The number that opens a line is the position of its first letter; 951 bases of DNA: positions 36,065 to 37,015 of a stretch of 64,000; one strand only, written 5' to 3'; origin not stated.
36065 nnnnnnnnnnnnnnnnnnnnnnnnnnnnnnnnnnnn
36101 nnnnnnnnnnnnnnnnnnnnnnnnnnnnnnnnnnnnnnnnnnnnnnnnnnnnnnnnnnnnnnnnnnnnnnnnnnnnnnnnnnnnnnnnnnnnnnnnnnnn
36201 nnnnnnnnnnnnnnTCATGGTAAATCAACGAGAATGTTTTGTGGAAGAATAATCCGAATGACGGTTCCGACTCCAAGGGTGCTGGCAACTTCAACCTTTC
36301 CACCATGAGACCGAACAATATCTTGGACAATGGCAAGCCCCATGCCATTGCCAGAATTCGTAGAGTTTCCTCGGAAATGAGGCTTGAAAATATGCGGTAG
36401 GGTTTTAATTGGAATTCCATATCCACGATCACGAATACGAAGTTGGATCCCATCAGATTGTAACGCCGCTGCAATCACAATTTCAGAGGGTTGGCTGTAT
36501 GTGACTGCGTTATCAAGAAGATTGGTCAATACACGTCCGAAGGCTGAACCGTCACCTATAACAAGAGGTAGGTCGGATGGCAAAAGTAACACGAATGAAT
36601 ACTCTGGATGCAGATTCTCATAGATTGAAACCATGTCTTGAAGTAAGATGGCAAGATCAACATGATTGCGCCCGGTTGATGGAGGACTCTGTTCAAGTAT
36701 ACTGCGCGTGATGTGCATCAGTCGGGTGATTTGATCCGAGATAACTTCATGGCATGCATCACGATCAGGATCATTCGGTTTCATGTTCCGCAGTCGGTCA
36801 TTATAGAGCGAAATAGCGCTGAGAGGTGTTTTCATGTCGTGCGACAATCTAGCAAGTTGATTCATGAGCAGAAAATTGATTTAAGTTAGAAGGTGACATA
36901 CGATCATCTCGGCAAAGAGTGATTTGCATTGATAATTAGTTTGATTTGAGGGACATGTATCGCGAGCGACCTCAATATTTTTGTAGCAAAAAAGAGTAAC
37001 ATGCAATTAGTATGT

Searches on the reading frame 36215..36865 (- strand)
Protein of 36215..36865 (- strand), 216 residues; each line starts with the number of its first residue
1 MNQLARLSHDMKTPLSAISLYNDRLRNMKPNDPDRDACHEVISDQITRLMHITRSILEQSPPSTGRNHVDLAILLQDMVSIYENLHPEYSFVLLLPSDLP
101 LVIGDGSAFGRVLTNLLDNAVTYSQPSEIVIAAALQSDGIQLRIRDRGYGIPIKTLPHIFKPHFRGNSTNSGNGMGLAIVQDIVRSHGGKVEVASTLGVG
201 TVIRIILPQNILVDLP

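Call 30: find_encoding_contigs(protein=window:36215-36865:-, flank=4000, max_places=10)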
Protein window:36215-36865:- (216 aa): 3 contigs read that carry it; 2 places shown.
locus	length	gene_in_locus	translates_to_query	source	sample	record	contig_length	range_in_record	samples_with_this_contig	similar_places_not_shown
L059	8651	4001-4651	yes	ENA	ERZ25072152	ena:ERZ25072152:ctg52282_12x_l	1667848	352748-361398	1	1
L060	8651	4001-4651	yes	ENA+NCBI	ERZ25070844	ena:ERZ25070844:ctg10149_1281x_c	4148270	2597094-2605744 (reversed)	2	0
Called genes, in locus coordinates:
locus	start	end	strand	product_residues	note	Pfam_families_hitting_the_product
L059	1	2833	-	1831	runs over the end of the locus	PF00041:fn3, PF00041:fn3, PF00041:fn3, PF00041:fn3, PF00041:fn3, PF00041:fn3, PF00041:fn3, PF05345:He_PIG, +11 more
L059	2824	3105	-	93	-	-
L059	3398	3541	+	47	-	-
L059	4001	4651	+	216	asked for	PF00512:HisKA, PF02518:HATPase_c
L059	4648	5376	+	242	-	PF00072:Response_reg, PF00486:Trans_reg_C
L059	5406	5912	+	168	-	PF10502:Peptidase_S26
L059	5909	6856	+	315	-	PF00437:T2SSE, PF04851:ResIII (weak), PF00270:DEAD (weak)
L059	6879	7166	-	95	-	-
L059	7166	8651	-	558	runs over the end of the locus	PF02518:HATPase_c (weak), PF13589:HATPase_c_3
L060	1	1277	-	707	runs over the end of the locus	PF14292:SusE (faint), PF00041:fn3, PF22633:F5_F8_type_C_2 (faint), PF00041:fn3, PF25788:Ig_Rha78A_N (weak), PF00041:fn3, PF05345:He_PIG, PF18962:Por_Secre_tail (weak), +1 more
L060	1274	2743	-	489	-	PF00041:fn3, PF16656:Pur_ac_phosph_N (faint), PF25788:Ig_Rha78A_N (faint), PF14292:SusE (faint), PF25059:FN3_DSCAM-DSCAML_C (faint), PF00041:fn3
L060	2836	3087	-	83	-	-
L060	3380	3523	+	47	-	-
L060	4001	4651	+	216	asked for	PF00512:HisKA, PF02518:HATPase_c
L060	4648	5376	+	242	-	PF00072:Response_reg, PF00486:Trans_reg_C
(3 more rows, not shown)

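Call 39: list_cluster_members(proteins=[P0001, window:36215-36865:-, window:26149-27708:-])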
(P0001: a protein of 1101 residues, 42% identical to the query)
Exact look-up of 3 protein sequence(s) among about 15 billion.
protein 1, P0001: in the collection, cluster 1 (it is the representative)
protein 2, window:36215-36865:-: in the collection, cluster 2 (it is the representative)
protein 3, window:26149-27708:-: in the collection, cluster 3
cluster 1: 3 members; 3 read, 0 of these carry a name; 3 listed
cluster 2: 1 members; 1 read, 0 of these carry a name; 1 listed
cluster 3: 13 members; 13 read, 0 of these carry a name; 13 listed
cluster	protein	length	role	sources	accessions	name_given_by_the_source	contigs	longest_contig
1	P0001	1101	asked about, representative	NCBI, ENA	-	-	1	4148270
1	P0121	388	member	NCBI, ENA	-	-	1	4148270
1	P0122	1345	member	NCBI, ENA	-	-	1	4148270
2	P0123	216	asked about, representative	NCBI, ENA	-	-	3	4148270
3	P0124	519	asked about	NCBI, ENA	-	-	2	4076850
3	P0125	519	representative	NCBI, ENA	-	-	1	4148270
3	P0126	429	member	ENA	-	-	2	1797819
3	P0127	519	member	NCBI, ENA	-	-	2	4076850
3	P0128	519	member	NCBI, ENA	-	-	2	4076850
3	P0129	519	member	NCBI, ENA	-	-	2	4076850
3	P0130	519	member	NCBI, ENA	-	-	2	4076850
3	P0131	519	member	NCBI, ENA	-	-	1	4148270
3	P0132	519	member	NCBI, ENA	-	-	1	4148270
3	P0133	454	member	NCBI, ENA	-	-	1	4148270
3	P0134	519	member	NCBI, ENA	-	-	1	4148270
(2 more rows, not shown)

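Call 66: find_encoding_contigs(protein=P0122, flank=2500, max_places=6)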
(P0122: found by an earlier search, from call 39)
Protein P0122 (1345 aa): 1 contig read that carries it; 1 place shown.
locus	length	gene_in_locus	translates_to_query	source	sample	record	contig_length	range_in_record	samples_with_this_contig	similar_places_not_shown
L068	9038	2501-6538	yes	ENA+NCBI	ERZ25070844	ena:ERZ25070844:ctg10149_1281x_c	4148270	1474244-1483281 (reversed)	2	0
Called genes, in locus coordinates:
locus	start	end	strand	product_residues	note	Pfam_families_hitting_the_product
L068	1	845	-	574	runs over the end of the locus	PF00082:Peptidase_S8, PF18962:Por_Secre_tail (weak)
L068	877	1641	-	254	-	PF08211:dCMP_cyt_deam_2, PF00383:dCMP_cyt_deam_1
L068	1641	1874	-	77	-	-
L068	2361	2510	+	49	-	-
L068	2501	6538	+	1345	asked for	PF00041:fn3 (weak), PF00754:F5_F8_type_C (faint), PF16656:Pur_ac_phosph_N (faint), PF00041:fn3, PF25788:Ig_Rha78A_N (weak), PF00041:fn3, PF05345:He_PIG, PF18962:Por_Secre_tail, +8 more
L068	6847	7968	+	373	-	PF13191:AAA_16, PF20720:nSTAND3 (faint), PF13401:AAA_22 (weak)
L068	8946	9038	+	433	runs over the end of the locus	PF25788:Ig_Rha78A_N (faint), PF00041:fn3, PF05345:He_PIG, PF18962:Por_Secre_tail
